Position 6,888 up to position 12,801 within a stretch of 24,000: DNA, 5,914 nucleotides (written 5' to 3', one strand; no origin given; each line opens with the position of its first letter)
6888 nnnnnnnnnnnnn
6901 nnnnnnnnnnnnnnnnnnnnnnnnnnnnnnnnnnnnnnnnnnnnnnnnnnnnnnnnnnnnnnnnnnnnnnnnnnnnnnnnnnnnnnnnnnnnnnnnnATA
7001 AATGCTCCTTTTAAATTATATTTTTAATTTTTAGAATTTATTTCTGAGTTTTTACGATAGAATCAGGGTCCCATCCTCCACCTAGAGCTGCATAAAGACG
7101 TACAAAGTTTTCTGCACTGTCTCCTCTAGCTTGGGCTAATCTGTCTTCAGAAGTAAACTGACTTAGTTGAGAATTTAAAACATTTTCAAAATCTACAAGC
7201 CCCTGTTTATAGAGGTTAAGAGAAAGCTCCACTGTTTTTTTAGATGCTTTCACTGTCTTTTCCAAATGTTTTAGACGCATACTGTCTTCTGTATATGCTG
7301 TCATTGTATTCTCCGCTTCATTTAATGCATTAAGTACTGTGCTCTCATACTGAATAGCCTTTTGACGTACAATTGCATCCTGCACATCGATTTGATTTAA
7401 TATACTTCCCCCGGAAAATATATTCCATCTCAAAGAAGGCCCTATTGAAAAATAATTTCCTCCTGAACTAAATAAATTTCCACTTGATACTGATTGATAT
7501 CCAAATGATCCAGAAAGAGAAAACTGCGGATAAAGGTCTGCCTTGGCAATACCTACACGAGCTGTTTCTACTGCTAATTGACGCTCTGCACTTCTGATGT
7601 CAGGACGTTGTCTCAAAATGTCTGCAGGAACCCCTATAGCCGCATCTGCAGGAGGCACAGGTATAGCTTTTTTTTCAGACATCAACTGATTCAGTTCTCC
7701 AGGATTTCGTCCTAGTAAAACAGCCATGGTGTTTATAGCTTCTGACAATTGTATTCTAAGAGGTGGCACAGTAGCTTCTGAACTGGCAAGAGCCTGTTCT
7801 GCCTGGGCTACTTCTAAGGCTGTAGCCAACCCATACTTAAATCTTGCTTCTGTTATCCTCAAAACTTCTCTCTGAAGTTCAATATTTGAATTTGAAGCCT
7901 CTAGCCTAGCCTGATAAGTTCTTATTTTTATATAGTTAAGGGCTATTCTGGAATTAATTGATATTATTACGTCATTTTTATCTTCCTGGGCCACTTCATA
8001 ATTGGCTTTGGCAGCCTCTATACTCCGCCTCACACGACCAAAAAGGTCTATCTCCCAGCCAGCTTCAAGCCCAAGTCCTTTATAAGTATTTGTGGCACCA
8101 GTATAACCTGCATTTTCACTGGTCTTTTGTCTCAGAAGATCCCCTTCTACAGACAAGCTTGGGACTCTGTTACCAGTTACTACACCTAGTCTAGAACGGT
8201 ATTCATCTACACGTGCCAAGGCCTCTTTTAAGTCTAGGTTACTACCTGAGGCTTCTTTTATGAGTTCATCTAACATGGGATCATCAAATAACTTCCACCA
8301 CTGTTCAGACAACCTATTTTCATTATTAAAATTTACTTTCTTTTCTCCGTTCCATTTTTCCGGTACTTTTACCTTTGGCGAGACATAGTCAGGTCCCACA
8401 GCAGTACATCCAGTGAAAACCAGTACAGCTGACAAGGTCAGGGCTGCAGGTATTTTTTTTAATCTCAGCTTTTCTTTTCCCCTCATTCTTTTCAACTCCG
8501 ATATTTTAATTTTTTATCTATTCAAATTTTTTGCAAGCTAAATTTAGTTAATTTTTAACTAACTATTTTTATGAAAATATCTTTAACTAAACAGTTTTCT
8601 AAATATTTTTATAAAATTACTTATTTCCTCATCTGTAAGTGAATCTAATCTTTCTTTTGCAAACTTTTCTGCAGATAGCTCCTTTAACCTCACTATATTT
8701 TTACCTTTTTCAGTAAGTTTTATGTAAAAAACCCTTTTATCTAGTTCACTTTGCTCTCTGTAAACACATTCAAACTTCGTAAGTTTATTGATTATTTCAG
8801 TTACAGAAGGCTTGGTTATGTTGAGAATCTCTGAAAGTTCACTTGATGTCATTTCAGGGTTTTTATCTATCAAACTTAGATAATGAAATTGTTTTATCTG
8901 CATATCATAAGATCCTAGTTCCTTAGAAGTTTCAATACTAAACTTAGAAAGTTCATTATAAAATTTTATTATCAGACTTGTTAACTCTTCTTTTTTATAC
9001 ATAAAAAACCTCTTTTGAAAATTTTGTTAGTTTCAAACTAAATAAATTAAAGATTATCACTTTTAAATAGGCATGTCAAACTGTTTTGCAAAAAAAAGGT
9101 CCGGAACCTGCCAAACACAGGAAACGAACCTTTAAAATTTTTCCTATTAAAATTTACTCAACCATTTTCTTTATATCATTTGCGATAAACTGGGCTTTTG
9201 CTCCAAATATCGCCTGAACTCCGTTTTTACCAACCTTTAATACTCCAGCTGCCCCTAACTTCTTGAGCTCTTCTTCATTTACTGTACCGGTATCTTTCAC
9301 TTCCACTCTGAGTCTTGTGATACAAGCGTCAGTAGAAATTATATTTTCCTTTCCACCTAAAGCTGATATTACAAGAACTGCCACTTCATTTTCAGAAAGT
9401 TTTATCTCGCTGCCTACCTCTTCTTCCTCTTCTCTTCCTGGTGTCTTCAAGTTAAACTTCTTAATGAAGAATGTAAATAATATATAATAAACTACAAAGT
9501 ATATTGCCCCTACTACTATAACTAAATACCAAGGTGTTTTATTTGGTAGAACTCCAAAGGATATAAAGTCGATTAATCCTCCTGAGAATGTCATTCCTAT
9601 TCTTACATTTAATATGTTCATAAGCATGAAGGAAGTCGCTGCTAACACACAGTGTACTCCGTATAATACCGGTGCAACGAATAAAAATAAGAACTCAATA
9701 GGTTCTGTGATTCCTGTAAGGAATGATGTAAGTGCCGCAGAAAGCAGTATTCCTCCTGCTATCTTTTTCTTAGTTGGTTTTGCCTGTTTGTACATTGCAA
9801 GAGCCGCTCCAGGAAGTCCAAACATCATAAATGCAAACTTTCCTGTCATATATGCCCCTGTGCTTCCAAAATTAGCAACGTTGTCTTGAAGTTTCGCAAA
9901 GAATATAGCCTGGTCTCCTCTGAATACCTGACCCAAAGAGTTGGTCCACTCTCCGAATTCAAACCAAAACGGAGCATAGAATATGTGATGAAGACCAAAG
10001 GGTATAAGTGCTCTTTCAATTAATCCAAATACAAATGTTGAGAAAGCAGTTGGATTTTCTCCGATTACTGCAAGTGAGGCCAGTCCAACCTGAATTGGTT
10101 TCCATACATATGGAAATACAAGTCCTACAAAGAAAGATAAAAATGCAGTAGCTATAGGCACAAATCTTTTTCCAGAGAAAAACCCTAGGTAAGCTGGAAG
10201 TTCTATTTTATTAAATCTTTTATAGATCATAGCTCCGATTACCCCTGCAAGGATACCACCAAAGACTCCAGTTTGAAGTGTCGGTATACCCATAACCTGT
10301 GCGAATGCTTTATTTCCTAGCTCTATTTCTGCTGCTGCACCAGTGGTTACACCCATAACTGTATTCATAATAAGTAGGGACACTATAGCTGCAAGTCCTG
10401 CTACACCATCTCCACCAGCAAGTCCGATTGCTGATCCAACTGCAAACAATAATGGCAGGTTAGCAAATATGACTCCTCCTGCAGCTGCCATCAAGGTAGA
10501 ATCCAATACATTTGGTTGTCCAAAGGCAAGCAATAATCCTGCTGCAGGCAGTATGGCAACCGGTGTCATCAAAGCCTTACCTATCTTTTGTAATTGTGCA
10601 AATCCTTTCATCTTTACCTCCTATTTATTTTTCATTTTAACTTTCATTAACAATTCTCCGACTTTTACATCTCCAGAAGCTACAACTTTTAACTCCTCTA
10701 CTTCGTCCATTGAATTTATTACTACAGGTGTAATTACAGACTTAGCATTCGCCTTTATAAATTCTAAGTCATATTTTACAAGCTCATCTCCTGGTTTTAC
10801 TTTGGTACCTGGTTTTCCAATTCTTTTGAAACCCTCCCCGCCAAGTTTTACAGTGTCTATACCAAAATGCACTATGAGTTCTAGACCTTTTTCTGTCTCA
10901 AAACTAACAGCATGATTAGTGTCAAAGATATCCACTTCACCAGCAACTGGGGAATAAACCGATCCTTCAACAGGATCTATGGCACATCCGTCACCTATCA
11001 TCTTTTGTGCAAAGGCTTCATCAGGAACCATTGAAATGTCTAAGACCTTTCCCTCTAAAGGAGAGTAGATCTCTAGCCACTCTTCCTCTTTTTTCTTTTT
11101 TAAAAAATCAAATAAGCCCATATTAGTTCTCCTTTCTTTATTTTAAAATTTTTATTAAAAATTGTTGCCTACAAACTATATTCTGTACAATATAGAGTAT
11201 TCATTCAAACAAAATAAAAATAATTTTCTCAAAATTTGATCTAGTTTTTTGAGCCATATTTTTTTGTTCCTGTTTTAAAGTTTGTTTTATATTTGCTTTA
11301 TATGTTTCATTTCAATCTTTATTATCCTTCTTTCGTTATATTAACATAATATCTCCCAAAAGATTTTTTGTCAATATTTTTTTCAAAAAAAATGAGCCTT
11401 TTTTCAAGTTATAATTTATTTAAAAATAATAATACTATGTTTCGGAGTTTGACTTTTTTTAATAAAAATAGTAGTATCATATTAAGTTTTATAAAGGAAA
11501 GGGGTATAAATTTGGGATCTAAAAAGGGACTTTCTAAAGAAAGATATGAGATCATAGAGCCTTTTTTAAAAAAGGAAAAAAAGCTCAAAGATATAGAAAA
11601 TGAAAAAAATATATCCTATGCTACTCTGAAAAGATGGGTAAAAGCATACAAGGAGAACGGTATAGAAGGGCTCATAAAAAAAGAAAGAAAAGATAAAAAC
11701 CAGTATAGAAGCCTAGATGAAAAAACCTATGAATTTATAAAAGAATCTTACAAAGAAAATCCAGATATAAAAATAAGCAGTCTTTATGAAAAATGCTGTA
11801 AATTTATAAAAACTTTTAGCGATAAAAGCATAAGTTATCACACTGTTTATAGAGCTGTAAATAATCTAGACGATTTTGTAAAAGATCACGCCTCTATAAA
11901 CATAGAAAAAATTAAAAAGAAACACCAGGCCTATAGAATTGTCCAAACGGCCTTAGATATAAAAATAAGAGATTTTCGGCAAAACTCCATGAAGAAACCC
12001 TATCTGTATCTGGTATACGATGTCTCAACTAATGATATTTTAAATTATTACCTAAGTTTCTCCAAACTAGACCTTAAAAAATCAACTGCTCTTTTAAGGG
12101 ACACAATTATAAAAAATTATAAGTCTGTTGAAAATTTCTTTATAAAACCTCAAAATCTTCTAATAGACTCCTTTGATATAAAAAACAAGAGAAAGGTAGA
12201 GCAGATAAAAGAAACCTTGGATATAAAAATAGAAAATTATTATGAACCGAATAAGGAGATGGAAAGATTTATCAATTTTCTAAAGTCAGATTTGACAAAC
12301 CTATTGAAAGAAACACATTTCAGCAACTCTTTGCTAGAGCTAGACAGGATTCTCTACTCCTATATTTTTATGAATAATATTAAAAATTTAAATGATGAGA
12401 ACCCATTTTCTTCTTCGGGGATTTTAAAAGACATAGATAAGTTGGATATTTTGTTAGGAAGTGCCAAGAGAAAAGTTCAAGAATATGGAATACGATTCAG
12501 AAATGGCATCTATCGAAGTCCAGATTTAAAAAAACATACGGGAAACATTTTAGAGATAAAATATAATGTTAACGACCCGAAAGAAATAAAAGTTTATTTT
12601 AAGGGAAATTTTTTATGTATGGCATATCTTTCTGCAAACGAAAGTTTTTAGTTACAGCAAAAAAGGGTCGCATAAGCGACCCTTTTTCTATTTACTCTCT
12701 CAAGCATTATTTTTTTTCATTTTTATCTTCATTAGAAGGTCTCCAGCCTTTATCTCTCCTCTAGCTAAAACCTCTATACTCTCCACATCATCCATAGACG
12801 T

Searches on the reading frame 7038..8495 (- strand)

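Call 40: search_protein_families(library=pfam, proteins=[window:7038-8495:-], max_evalue=0.000001)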
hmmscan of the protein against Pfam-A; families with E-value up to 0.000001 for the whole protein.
window:7038-8495:- (485 aa): 1 family
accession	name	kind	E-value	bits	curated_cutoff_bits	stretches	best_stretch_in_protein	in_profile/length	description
PF02321.23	OEP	-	2.1e-50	171.5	22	2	75-262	1-187/187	Outer membrane efflux protein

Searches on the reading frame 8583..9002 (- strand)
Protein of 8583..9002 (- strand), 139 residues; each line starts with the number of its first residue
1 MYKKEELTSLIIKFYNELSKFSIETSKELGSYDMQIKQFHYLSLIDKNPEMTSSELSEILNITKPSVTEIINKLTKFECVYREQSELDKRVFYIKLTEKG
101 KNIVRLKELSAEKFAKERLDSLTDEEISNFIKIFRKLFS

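Call 40: search_protein_families(library=pfam, proteins=[window:8583-9002:-], max_evalue=0.000001)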
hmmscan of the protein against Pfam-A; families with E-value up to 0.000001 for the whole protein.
window:8583-9002:- (139 aa): 5 families
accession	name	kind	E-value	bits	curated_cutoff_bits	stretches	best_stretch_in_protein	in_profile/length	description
PF01047.28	MarR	-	4.7e-13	49.3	24.6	1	37-91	4-58/59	MarR family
PF12802.13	MarR_2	-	6.7e-12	45.8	27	1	32-90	1-60/61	MarR family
PF22381.2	Staph_reg_Sar_Rot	-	3.7e-09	37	27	1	31-104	9-82/85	Transcriptional regulator SarA/Rot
PF13412.12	HTH_24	-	4e-07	29.9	21.9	0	42-76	9-43/48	Winged helix-turn-helix DNA-binding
PF13463.12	HTH_27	-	4.9e-07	30.4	22.2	0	47-100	15-68/68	Winged helix DNA-binding domain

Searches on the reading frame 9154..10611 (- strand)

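Call 40: search_protein_families(library=pfam, proteins=[window:9154-10611:-], max_evalue=0.000001)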
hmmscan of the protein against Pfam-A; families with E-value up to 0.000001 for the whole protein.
window:9154-10611:- (485 aa): 2 families
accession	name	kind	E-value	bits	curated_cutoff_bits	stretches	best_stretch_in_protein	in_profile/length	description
PF02378.23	PTS_EIIC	-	4.8e-80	269.4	30.7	1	11-324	1-318/319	Phosphotransferase system, EIIC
PF00367.25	PTS_EIIB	-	7e-14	51.4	27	1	414-445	3-34/34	phosphotransferase system, EIIB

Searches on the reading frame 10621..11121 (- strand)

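Call 40: search_protein_families(library=pfam, proteins=[window:10621-11121:-], max_evalue=0.000001)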
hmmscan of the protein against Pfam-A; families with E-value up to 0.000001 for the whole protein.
window:10621-11121:- (166 aa): 1 family
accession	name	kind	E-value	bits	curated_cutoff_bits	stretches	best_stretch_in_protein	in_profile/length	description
PF00358.26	PTS_EIIA_1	-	3.1e-46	156.6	27.2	1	17-140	2-126/127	phosphoenolpyruvate-dependent sugar phosphotransferase system, EIIA 1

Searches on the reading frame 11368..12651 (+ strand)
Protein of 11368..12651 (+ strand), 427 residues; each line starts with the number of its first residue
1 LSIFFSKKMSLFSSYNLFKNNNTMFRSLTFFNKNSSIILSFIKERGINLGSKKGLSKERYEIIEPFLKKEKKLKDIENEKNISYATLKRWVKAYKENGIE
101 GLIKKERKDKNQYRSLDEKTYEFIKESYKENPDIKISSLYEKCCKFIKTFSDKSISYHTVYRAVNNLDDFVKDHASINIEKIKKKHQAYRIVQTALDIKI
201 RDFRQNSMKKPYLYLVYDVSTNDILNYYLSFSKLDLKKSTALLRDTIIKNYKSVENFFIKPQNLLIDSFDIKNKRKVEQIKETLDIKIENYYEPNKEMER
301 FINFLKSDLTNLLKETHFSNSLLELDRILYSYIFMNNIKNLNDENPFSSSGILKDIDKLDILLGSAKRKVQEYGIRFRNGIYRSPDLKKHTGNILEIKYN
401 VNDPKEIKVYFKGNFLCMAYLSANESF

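Call 40: search_protein_families(library=pfam, proteins=[window:11368-12651:+], max_evalue=0.000001)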
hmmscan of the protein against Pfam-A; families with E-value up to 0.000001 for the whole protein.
window:11368-12651:+ (427 aa): 3 families
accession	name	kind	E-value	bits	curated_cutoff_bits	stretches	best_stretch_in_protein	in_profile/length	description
PF09299.17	Mu-transpos_C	-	2.1e-14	53.7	21.7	1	361-417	3-60/61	Mu transposase, C-terminal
PF13518.12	HTH_28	-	1.7e-08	34.9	25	1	58-110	1-52/52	Helix-turn-helix domain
PF13565.12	HTH_32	-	2.8e-08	34.6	33.7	1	86-163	1-72/73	Homeodomain-like domain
